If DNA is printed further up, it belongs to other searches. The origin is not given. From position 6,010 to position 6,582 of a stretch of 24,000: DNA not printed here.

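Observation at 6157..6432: AbrB/SpoVT-fold protein with three vicinal Cys-Cys pairs directly upstream of hgcAB: candidate thiophilic-metal sensor or chaperone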

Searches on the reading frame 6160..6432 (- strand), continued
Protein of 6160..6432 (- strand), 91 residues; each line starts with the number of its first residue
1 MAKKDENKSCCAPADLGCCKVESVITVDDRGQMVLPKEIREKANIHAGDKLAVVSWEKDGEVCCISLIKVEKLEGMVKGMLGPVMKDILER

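Call 27: search_protein_families(library=ncbifam, alignment_id=A2, max_evalue=1e-10)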
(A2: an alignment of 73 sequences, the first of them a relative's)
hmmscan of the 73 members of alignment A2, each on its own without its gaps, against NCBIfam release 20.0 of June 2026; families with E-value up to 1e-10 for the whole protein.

A. member 1, L001:6291-7112:+ (274 aa): 22 families
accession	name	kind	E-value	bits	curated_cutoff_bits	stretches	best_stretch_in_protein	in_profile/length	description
NF008823.0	PRK11873.1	subfamily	8.7e-110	366.5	263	1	1-274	2-267/272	arsenite methyltransferase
NF041537.1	ArsM_AhpD_UU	exception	1.1e-58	198.7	510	1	3-234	10-234/345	arsenite methyltransferase/AhpD domain selenoprotein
NF041536.1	ArsM_DUF2284_UU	exception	1.3e-55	188.6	575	1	3-234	10-234/459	arsenite methyltransferase/DUF2284 domain selenoprotein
NF047649.1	MTase_UXPK_star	exception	1.5e-54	184.9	460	1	2-233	9-234/283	methyltransferase/UXPK-star double selenoprotein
NF040538.1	methyl_ArsM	equivalog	5.2e-42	144.3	500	2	141-230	167-258/356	arsinothricin biosynthesis methyltransferase ArsM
NF038099.1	AsSugarArsM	exception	2.9e-30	105.6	400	1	59-231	41-222/321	arsenosugar biosynthesis arsenite methyltransferase ArsM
NF040539.1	AST_met_ArsM_2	exception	9.7e-29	101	240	1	77-231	57-214/262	putative arsinothricin biosynthesis methyltransferase ArsM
NF045667.1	MTase_DVU1556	equivalog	3.5e-27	95.2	155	1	69-231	15-168/213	DVU_1556 family methyltransferase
TIGR02072.1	BioC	equivalog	9.6e-19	68.1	184.95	1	77-238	35-186/244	malonyl-ACP O-methyltransferase BioC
NF043040.1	corrin_prot_MT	hypoth_equivalog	3.9e-17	62.4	180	1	74-189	39-156/216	corrinoid protein-associated methyltransferase CpaM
NF001244.0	PRK00216.1-5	equivalog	6.6e-17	61.6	216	1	72-185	44-158/236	bifunctional demethylmenaquinone methyltransferase/2-methoxy-6-polyprenyl-1,4-benzoquinol methylase UbiE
TIGR01934.1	MenG_MenH_UbiE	subfamily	9.8e-17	61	158.35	1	72-184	35-145/223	ubiquinone/menaquinone biosynthesis methyltransferase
NF052510.1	methyltran_MpqE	exception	3.2e-16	59.4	335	1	71-180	41-151/234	methyl-plastoquinone biosynthesis methyltransferase MpqE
NF001240.0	PRK00216.1-1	equivalog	6e-16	58.2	378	1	70-183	57-171/251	bifunctional demethylmenaquinone methyltransferase/2-methoxy-6-polyprenyl-1,4-benzoquinol methylase UbiE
NF001243.0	PRK00216.1-4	equivalog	2.5e-15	56.5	235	1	71-180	42-151/237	demethylmenaquinone methyltransferase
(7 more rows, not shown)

B. families by the number of members that match (of 73 scanned): 79 families (the first 25 are shown)
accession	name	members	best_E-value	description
NF008823.0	PRK11873.1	50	1e-111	arsenite methyltransferase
NF041537.1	ArsM_AhpD_UU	50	1.6e-61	arsenite methyltransferase/AhpD domain selenoprotein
NF047649.1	MTase_UXPK_star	50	1.5e-60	methyltransferase/UXPK-star double selenoprotein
NF041536.1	ArsM_DUF2284_UU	50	5.5e-58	arsenite methyltransferase/DUF2284 domain selenoprotein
NF038099.1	AsSugarArsM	50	8.6e-35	arsenosugar biosynthesis arsenite methyltransferase ArsM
NF045667.1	MTase_DVU1556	50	3.7e-29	DVU_1556 family methyltransferase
NF001244.0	PRK00216.1-5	50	6.1e-21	bifunctional demethylmenaquinone methyltransferase/2-methoxy-6-polyprenyl-1,4-benzoquinol methylase UbiE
TIGR01934.1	MenG_MenH_UbiE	50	1.1e-20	ubiquinone/menaquinone biosynthesis methyltransferase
NF001240.0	PRK00216.1-1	50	2e-20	bifunctional demethylmenaquinone methyltransferase/2-methoxy-6-polyprenyl-1,4-benzoquinol methylase UbiE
NF052510.1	methyltran_MpqE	50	2.2e-19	methyl-plastoquinone biosynthesis methyltransferase MpqE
TIGR02752.1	MenG_heptapren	50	6.1e-19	demethylmenaquinone methyltransferase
NF001243.0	PRK00216.1-4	50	6.3e-19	demethylmenaquinone methyltransferase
NF043040.1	corrin_prot_MT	50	3.4e-18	corrinoid protein-associated methyltransferase CpaM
NF001242.0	PRK00216.1-3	50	1.2e-17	bifunctional demethylmenaquinone methyltransferase/2-methoxy-6-polyprenyl-1,4-benzoquinol methylase UbiE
NF040538.1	methyl_ArsM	49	1.9e-46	arsinothricin biosynthesis methyltransferase ArsM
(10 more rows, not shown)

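Call 39: predict_structure(alignment_id=A1)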
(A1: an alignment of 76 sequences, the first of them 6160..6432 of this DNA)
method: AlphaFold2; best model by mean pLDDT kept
length: 91 residues; sequences in the alignment: 76
mean_pLDDT: 81.2   pTM: 0.58
mean pLDDT of the five models: 81.2, 80.2, 78.3, 78.0, 76.5
residues with pLDDT >= 90: 50; 70-90: 16; 50-70: 12; < 50: 13
segments of 3 or more residues with pLDDT < 50: 6-16
pLDDT, mean of each block of 10 residues (from residue 1): 50 55 96 96 96 94 94 81 71 57
secondary structure, 60 per line:
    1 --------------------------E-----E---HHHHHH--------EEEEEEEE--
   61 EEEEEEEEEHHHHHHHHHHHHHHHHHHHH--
elements in order: H37-42 E51-58 E61-69 H70-89

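Call 45: fold_search(model_id=the predicted structure, library=pdb)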
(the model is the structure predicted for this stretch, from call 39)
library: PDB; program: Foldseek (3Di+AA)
matches with E <= 10: 108; with E <= 0.001: 0
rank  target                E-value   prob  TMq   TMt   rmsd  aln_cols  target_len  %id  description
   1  2w1t_A                3.9e-02  1.00  0.48  0.27   2.9        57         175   32  Crystal Structure of B. subtilis SpoVT (released 2008-11-18)
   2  2w1t_B                5.0e-02  1.00  0.44  0.24   2.4        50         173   38  Crystal Structure of B. subtilis SpoVT (released 2008-11-18)
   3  2ro5_MODEL_1_A        5.7e-02  0.98  0.36  0.54   3.1        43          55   42  RDC-refined solution structure of the N-terminal DNA recognition domain of the Bacillus subtilis transition-st (released 2008-11-11)
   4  9a4b_A                6.9e-02  0.95  0.40  0.38  10.3        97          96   14  Integrative model of ABRB-ATPE by crosslinking MS and deep learning (released 2024-09-18)
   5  3o27_B                9.0e-02  0.99  0.45  0.66   3.5        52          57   23  The crystal structure of C68 from the hybrid virus-plasmid pSSVx (released 2011-01-19)
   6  3o27_A                9.0e-02  0.94  0.38  0.52   4.3        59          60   20  The crystal structure of C68 from the hybrid virus-plasmid pSSVx (released 2011-01-19)
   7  5itm_F                1.2e-01  0.99  0.42  0.76   2.6        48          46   27  The structure of truncated histone-like protein (released 2017-01-25)
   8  1yfb_A                1.3e-01  0.99  0.41  0.66   2.7        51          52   29  The solution structure of the N-domain of the transcription factor abrB (released 2005-04-12)
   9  2fy9_MODEL_1_A        1.3e-01  0.97  0.38  0.58   3.1        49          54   31  Solution Structure of the N-Terminal DNA Recognition Domain of the Bacillus Subtilis Transcription-State Regul (released 2006-05-23)
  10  5itm_A                1.4e-01  0.99  0.43  0.75   2.5        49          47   26  The structure of truncated histone-like protein (released 2017-01-25)
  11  5itm_E                1.5e-01  0.97  0.40  0.69   3.1        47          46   32  The structure of truncated histone-like protein (released 2017-01-25)
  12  7xi6_A                2.2e-01  0.57  0.28  0.41   5.7        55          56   24  Crystal structure of C56 from pSSVi (released 2023-04-19)
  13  1z0r_MODEL_1_A        2.7e-01  0.97  0.42  0.66   2.5        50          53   32  Solution Structure of the N-terminal DNA Recognition Domain of the Bacillus subtilis Transcription-State Regul (released 2005-03-15)
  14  5itj_A                3.2e-01  0.98  0.46  0.80   2.4        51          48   25  The structure of histone-like protein (released 2017-01-25)
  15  2mru_MODEL_1_A        4.2e-01  0.63  0.35  0.54   3.7        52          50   13  Structure of truncated EcMazE-DNA complex (released 2015-02-04)
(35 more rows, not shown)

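Call 46: find_encoding_contigs(protein=P0263, flank=4000, max_places=3)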
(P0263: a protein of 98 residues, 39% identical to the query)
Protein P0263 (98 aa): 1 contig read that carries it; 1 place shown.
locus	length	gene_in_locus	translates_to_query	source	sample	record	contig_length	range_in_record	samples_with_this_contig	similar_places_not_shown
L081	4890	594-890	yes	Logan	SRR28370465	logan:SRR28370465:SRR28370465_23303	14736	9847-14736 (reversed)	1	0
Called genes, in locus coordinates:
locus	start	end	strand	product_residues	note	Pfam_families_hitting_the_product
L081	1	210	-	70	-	?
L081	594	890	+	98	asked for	PF04014:MazE_antitoxin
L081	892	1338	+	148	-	PF01135:PCMT, PF01209:Ubie_methyltran (weak), PF13847:Methyltransf_31, PF08241:Methyltransf_11 (weak), PF13649:Methyltransf_25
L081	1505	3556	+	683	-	PF02073:Peptidase_M29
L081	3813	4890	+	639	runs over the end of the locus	PF02771:Acyl-CoA_dh_N, PF21343:ACAD9-ACADV_C (faint), PF02770:Acyl-CoA_dh_M, PF00441:Acyl-CoA_dh_1, PF08028:Acyl-CoA_dh_2 (weak)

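Call 47: find_encoding_contigs(protein=P0207, flank=4000, max_places=3)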
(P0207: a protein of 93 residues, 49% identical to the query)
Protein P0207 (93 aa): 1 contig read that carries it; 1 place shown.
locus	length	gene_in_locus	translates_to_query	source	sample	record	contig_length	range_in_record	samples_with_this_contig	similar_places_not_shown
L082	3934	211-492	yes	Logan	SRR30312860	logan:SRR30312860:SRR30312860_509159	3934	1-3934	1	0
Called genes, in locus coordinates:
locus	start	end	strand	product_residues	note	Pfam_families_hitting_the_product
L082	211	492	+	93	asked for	PF04014:MazE_antitoxin (weak)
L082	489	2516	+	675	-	-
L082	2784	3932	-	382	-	?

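Call 48: find_encoding_contigs(protein=P0185, flank=4000, max_places=3)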
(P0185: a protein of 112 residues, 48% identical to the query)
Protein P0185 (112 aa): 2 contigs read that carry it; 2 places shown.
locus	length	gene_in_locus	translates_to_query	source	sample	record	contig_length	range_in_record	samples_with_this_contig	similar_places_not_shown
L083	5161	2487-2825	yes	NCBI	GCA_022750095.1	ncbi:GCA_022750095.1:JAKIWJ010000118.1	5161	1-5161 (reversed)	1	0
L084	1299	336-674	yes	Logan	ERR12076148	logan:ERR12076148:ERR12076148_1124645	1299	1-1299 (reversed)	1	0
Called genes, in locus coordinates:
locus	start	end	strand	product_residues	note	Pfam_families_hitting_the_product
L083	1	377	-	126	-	PF01174:SNO, PF07685:GATase_3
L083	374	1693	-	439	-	PF00368:HMG-CoA_red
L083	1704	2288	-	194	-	PF01025:GrpE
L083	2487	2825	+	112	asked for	PF04014:MazE_antitoxin (weak)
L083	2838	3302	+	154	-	PF01451:LMWPc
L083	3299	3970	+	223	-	PF00230:MIP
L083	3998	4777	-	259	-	PF01988:VIT1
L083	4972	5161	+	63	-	?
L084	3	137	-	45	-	?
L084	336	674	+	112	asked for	PF04014:MazE_antitoxin (weak)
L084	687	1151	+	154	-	PF01451:LMWPc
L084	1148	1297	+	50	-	?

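Call 49: find_encoding_contigs(protein=P0219, flank=4000, max_places=3)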
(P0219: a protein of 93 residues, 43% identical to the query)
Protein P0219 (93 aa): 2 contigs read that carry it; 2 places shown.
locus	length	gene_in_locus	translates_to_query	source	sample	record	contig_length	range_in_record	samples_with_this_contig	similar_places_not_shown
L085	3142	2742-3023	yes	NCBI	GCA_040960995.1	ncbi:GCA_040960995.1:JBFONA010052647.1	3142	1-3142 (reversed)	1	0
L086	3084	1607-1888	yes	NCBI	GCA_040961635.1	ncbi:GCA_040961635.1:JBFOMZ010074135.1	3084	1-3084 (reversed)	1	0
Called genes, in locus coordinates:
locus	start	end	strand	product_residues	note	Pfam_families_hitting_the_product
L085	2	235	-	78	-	?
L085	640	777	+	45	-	-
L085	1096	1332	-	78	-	PF01206:TusA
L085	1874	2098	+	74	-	-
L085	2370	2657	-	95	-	PF00072:Response_reg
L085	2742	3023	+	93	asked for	PF04014:MazE_antitoxin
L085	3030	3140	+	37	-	?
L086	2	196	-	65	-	?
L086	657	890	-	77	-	-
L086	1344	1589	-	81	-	-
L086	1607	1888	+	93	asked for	PF04014:MazE_antitoxin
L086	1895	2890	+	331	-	PF03599:CdhD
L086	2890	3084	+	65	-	?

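Call 50: find_encoding_contigs(protein=P0240, flank=4000, max_places=3)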
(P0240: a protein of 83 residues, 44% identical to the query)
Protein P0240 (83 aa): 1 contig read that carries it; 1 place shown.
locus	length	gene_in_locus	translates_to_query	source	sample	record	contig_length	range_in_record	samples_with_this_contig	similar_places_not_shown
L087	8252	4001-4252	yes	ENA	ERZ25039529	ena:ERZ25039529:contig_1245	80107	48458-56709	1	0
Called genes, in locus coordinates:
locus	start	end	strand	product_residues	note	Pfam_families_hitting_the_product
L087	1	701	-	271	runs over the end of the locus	PF08282:Hydrolase_3 (faint), PF03332:PMM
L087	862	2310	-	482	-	PF01336:tRNA_anti-codon, PF00152:tRNA-synt_2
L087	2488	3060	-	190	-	PF07853:DUF1648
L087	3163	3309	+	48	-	PF18930:DUF5679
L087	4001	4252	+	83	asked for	PF04014:MazE_antitoxin (weak)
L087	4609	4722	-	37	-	-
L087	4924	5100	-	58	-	-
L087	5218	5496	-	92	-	-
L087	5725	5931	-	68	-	-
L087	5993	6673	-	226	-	PF00696:AA_kinase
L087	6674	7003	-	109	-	PF01588:tRNA_bind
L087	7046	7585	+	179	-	PF02834:LigT_PEase, PF10469:AKAP7_NLS, PF13563:2_5_RNA_ligase2, PF02834:LigT_PEase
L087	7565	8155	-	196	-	-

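Call 51: find_encoding_contigs(protein=P0262, flank=4000, max_places=3)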
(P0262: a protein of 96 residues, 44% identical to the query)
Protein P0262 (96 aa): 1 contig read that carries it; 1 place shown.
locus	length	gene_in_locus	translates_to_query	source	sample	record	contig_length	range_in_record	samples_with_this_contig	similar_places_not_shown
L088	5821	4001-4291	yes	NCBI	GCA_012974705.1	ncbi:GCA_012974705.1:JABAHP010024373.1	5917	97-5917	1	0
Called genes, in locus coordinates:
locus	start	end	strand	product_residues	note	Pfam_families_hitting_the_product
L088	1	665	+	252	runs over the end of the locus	?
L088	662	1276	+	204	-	PF01983:CofC, PF12804:NTP_transf_3 (weak)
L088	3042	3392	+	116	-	PF09846:OapB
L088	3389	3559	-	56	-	-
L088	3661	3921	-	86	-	-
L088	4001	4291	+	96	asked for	PF04014:MazE_antitoxin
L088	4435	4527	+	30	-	-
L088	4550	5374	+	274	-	-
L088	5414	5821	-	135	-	?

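Call 52: search_protein_families(library=ncbifam, proteins=[L088:4550-5371:+, L082:489-2513:+, L083:2838-3299:+, L083:3299-3967:+, L081:892-1335:+, L086:1895-2887:+], max_evalue=0.00001)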
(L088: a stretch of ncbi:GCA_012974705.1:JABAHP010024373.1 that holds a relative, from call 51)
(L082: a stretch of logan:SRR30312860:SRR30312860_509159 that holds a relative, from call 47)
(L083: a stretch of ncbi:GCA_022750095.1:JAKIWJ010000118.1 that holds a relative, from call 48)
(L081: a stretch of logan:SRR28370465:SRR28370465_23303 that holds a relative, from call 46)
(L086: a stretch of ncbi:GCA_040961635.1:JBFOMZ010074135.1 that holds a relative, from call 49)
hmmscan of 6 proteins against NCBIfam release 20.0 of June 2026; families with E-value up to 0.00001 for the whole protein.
L088:4550-5371:+ (274 aa): 36 families (the best 25 are shown)
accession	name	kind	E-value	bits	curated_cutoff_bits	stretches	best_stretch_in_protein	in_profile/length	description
NF008823.0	PRK11873.1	subfamily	2.1e-99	332.5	263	1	2-273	3-269/272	arsenite methyltransferase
NF041537.1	ArsM_AhpD_UU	exception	2.3e-53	181.2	510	1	3-231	10-234/345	arsenite methyltransferase/AhpD domain selenoprotein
NF041536.1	ArsM_DUF2284_UU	exception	5.4e-50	170.1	575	1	3-230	10-233/459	arsenite methyltransferase/DUF2284 domain selenoprotein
NF047649.1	MTase_UXPK_star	exception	2e-49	168.1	460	1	2-223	9-227/283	methyltransferase/UXPK-star double selenoprotein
NF040538.1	methyl_ArsM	equivalog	2e-45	155.5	500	2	137-232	165-263/356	arsinothricin biosynthesis methyltransferase ArsM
NF038099.1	AsSugarArsM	exception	8.8e-32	110.5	400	1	55-231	40-225/321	arsenosugar biosynthesis arsenite methyltransferase ArsM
NF045667.1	MTase_DVU1556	equivalog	2.8e-28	98.8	155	1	67-251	16-192/213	DVU_1556 family methyltransferase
NF040539.1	AST_met_ArsM_2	exception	1.2e-27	97.4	240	1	72-241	55-227/262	putative arsinothricin biosynthesis methyltransferase ArsM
NF001244.0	PRK00216.1-5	equivalog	5.6e-17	61.8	216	1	71-181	46-157/236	bifunctional demethylmenaquinone methyltransferase/2-methoxy-6-polyprenyl-1,4-benzoquinol methylase UbiE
TIGR01934.1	MenG_MenH_UbiE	subfamily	1.7e-15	57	158.35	1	71-180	37-144/223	ubiquinone/menaquinone biosynthesis methyltransferase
TIGR02072.1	BioC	equivalog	3.8e-15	56.4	184.95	1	75-182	36-137/244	malonyl-ACP O-methyltransferase BioC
TIGR02752.1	MenG_heptapren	equivalog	8.2e-15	54.9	419.85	1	70-177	42-149/231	demethylmenaquinone methyltransferase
NF052510.1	methyltran_MpqE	exception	9e-15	54.7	335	1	68-176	41-150/234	methyl-plastoquinone biosynthesis methyltransferase MpqE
NF001240.0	PRK00216.1-1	equivalog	2.3e-14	53.1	378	1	68-180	58-171/251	bifunctional demethylmenaquinone methyltransferase/2-methoxy-6-polyprenyl-1,4-benzoquinol methylase UbiE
NF001243.0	PRK00216.1-4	equivalog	9.2e-14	51.3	235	1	70-176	44-150/237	demethylmenaquinone methyltransferase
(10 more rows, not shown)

L082:489-2513:+ (675 aa): 0 families

L083:2838-3299:+ (154 aa): 2 families
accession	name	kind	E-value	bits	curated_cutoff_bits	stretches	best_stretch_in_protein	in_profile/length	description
NF010053.0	PRK13530.1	subfamily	4.3e-10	40.1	215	1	8-135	4-130/133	arsenate reductase (thioredoxin)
TIGR02691.1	arsC_pI258_fam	equivalog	7.6e-08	32.7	174.3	1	10-127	1-123/129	arsenate reductase (thioredoxin)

L083:3299-3967:+ (223 aa): 3 families
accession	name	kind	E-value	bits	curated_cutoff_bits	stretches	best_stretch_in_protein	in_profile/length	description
TIGR00861.1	MIP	subfamily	7.3e-33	114.2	171.25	1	11-207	1-218/224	MIP family channel protein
NF003838.0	PRK05420.1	equivalog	2.9e-17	62.9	256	1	7-206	3-216/231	aquaporin Z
NF045553.1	AquGlycerPorinGla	equivalog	7.6e-13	48.3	400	1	5-96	5-100/290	aquaglyceroporin Gla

L081:892-1335:+ (148 aa): 26 families (the best 25 are shown)
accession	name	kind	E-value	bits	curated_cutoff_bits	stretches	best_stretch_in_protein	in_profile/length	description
NF008823.0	PRK11873.1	subfamily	7.8e-55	186.3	263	1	2-135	3-140/272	arsenite methyltransferase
NF047649.1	MTase_UXPK_star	exception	2.8e-25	88.9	460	1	4-135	11-140/283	methyltransferase/UXPK-star double selenoprotein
NF041536.1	ArsM_DUF2284_UU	exception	3.6e-25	88.2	575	1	4-134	11-138/459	arsenite methyltransferase/DUF2284 domain selenoprotein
NF041537.1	ArsM_AhpD_UU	exception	4.9e-22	78.2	510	1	4-134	11-138/345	arsenite methyltransferase/AhpD domain selenoprotein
NF040538.1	methyl_ArsM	equivalog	4.8e-20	72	500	1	44-133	34-126/356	arsinothricin biosynthesis methyltransferase ArsM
NF010549.0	PRK13942.1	equivalog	1.3e-09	37.9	282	1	67-127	72-132/215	protein-L-isoaspartate O-methyltransferase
TIGR00080.1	pimt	equivalog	1.2e-08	35.1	159.05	1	65-131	70-136/216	protein-L-isoaspartate O-methyltransferase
NF038099.1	AsSugarArsM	exception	1.4e-08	34.3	400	1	55-142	41-128/321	arsenosugar biosynthesis arsenite methyltransferase ArsM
NF043040.1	corrin_prot_MT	hypoth_equivalog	5.4e-08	32.5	180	1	69-137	37-104/216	corrinoid protein-associated methyltransferase CpaM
NF011529.0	PRK14968.1-3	equivalog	5.4e-08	32.5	162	1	71-131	33-90/198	putative methyltransferase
TIGR00479.1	rumA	equivalog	5.5e-08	32.1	183.55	1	67-135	288-353/432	23S rRNA (uracil(1939)-C(5))-methyltransferase RlmD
NF001790.0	PRK00517.3-3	equivalog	9e-08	31.8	269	1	71-134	121-181/262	50S ribosomal protein L11 methyltransferase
TIGR02752.1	MenG_heptapren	equivalog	9.6e-08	31.8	419.85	1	68-131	41-104/231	demethylmenaquinone methyltransferase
TIGR04364.1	methyltran_FxLD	equivalog_domain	1.2e-07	31.1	320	1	68-126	78-135/394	methyltransferase, FxLD system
NF001243.0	PRK00216.1-4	equivalog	2.1e-07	30.5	235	1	68-131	43-106/237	demethylmenaquinone methyltransferase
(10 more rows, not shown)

L086:1895-2887:+ (331 aa): 3 families
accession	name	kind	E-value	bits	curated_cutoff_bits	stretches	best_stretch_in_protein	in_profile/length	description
NF040863.1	HgcA_corrinoid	equivalog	1.2e-123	412.5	275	1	10-324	3-324/325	mercury methylation corrinoid protein HgcA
NF043039.1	HgcAB_like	equivalog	3.1e-63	214.5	285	1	33-290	12-277/350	HgcAB-like fusion protein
NF003195.0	PRK04165.1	equivalog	2.7e-21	76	306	1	35-158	322-445/450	acetyl-CoA decarbonylase/synthase complex subunit gamma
